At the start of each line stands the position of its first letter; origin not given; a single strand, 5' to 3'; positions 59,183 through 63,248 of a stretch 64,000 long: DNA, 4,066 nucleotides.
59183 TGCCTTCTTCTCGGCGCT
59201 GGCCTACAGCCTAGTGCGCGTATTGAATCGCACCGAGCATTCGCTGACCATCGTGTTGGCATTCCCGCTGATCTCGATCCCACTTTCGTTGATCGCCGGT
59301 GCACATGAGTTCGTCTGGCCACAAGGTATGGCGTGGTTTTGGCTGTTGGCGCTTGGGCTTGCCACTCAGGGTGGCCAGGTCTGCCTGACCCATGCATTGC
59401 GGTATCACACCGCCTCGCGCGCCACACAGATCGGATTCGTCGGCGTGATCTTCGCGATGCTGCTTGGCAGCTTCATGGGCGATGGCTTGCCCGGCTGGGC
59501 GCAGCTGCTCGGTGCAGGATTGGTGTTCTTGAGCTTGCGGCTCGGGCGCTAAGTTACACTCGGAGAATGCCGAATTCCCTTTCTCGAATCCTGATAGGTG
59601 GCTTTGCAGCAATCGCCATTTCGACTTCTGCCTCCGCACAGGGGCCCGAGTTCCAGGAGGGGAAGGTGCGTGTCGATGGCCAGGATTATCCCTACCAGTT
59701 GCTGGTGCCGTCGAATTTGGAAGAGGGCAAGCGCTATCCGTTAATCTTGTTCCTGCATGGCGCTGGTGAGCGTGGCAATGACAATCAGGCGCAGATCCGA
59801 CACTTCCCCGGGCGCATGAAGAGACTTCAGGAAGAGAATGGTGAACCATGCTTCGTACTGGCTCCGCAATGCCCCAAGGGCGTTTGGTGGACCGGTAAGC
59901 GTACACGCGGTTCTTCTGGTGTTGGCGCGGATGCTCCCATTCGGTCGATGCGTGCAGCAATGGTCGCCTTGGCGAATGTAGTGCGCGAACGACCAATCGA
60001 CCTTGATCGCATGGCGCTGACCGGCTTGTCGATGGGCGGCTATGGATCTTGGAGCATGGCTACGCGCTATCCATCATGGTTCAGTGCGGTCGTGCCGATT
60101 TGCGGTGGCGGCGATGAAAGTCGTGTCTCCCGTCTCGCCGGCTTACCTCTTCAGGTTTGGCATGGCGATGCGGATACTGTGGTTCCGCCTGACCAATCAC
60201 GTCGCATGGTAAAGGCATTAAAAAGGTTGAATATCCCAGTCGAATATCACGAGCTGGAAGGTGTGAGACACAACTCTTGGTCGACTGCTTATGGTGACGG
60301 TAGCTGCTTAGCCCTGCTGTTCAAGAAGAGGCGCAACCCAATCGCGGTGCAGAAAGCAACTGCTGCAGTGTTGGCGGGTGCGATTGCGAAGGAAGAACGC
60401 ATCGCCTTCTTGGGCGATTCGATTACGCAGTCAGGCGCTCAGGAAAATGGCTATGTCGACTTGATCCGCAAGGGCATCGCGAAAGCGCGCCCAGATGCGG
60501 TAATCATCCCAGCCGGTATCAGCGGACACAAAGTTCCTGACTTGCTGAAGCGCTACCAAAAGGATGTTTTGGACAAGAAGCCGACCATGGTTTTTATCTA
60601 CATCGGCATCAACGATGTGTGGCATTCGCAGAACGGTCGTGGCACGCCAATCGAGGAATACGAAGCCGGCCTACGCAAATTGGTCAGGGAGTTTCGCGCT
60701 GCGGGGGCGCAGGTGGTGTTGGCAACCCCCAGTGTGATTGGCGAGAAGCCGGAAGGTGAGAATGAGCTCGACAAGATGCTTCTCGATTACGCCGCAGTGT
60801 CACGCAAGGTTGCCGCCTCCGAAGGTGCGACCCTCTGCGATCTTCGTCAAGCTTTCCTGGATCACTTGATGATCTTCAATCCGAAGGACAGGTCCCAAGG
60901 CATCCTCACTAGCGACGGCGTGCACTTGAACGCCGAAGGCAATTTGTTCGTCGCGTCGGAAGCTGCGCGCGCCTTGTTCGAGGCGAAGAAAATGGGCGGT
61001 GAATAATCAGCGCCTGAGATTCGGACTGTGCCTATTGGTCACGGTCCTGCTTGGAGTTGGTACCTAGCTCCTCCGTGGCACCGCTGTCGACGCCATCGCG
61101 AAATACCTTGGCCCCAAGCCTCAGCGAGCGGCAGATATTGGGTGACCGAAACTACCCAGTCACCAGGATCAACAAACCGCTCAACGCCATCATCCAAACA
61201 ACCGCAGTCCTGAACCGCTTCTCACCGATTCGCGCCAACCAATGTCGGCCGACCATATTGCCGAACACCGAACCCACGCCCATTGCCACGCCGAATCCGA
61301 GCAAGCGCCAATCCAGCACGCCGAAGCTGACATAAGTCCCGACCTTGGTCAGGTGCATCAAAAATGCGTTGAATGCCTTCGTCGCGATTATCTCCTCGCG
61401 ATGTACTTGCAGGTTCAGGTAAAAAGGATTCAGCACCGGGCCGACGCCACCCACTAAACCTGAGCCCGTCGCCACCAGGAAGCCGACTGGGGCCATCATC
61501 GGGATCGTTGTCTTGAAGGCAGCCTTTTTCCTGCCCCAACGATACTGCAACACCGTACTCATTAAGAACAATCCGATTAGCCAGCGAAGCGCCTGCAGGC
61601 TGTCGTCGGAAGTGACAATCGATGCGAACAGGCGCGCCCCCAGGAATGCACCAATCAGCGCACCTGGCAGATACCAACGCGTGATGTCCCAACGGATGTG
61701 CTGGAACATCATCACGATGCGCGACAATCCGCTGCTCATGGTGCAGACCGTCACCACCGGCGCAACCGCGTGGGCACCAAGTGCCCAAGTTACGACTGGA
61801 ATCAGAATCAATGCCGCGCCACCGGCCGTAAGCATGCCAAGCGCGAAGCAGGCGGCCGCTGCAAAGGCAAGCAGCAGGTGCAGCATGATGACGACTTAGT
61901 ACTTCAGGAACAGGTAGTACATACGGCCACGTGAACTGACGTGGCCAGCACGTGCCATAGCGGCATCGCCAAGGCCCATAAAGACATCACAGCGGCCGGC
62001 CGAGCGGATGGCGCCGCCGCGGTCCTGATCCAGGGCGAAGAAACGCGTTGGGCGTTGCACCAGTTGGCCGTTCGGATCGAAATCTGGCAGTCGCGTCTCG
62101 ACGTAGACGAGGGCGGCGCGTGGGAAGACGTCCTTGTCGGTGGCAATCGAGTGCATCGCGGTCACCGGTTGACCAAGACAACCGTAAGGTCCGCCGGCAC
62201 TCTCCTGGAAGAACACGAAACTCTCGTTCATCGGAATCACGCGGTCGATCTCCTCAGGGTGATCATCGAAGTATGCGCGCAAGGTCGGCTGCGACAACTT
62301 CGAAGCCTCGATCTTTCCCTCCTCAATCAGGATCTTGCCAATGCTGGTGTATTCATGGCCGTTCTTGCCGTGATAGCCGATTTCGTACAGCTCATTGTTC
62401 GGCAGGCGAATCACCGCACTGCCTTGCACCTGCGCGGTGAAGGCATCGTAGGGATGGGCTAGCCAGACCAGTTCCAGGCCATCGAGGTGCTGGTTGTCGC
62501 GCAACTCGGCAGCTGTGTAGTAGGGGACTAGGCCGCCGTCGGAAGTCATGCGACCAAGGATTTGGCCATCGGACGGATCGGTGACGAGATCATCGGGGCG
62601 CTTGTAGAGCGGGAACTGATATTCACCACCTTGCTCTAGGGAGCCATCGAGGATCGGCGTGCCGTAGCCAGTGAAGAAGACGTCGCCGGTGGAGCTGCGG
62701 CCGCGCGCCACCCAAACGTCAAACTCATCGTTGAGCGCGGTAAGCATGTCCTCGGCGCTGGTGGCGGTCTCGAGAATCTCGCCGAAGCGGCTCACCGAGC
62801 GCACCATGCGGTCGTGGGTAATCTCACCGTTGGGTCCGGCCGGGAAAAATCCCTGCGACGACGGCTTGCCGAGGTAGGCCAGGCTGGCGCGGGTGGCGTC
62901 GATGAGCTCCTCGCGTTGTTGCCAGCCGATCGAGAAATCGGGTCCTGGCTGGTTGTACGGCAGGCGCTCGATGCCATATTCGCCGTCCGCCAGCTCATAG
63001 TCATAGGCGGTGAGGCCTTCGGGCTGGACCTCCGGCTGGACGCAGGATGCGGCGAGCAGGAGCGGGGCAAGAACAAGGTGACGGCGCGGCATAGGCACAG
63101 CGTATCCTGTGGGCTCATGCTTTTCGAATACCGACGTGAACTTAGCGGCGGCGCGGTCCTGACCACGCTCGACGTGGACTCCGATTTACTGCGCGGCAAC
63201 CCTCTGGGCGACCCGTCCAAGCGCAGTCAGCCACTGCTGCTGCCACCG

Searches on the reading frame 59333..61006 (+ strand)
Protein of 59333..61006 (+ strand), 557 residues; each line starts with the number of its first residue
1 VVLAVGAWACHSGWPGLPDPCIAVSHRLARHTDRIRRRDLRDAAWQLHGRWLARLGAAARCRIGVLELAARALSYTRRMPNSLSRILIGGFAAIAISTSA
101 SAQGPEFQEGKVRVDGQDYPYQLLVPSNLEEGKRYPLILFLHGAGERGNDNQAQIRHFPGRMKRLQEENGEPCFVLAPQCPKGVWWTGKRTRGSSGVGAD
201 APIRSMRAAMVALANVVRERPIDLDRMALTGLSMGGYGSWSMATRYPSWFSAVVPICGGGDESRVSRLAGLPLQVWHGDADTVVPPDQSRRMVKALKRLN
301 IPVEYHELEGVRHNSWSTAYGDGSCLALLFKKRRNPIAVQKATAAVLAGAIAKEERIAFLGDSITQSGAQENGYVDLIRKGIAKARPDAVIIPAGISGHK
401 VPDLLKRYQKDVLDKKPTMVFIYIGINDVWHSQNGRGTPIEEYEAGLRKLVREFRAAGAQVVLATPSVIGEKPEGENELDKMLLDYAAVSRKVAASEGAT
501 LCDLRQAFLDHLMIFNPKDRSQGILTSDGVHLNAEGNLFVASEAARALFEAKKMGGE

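Call 8: search_protein_families(library=pfam, proteins=[window:59333-61006:+], max_evalue=0.001)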
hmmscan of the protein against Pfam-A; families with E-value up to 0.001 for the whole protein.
window:59333-61006:+ (557 aa): 11 families
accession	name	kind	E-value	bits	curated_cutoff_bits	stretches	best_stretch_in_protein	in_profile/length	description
PF13472.12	Lipase_GDSL_2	-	2e-27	97.3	32.9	1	359-537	1-176/178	GDSL-like Lipase/Acylhydrolase family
PF00657.28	Lipase_GDSL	-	4.4e-18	66.6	23.6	1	357-543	1-207/208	GDSL-like Lipase/Acylhydrolase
PF00326.27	Peptidase_S9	-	3.2e-09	37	22.6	0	272-315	146-189/213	Prolyl oligopeptidase family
PF04311.20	DUF459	-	4e-08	33.3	27.2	1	356-545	1-195/197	Protein of unknown function (DUF459)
PF12146.15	Hydrolase_4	-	1.3e-07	31.6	27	1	270-314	191-233/239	Serine aminopeptidase, S33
PF00756.26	Esterase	-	2e-06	28.2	22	1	116-253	5-143/251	Putative esterase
PF02230.22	Abhydrolase_2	-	5.4e-06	26.9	23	0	219-318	99-204/217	Phospholipase/Carboxylesterase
PF01738.24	DLH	-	1.2e-05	25.4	21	1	211-313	82-186/217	Dienelactone hydrolase family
PF20434.5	BD-FAE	-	0.00029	20.8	26.8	0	272-296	191-215/215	BD-FAE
PF10503.15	Esterase_PHB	-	0.00038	20.2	23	0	133-254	14-126/219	Esterase PHB depolymerase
PF12740.14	PETase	-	0.00044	20.2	28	0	217-314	118-212/263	PET hydrolase-like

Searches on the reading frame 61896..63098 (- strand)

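Call 66: search_protein_families(library=pfam, proteins=[window:61896-63098:-], max_evalue=0.00001)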
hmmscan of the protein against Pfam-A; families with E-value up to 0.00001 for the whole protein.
window:61896-63098:- (400 aa): 2 families
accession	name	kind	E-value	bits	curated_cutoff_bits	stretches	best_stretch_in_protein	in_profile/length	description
PF03562.22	MltA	-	1.5e-47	162.1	24.3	1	141-298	1-163/163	MltA specific insert domain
PF06725.17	3D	-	9e-15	55.1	23.8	1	317-396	2-71/72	3D domain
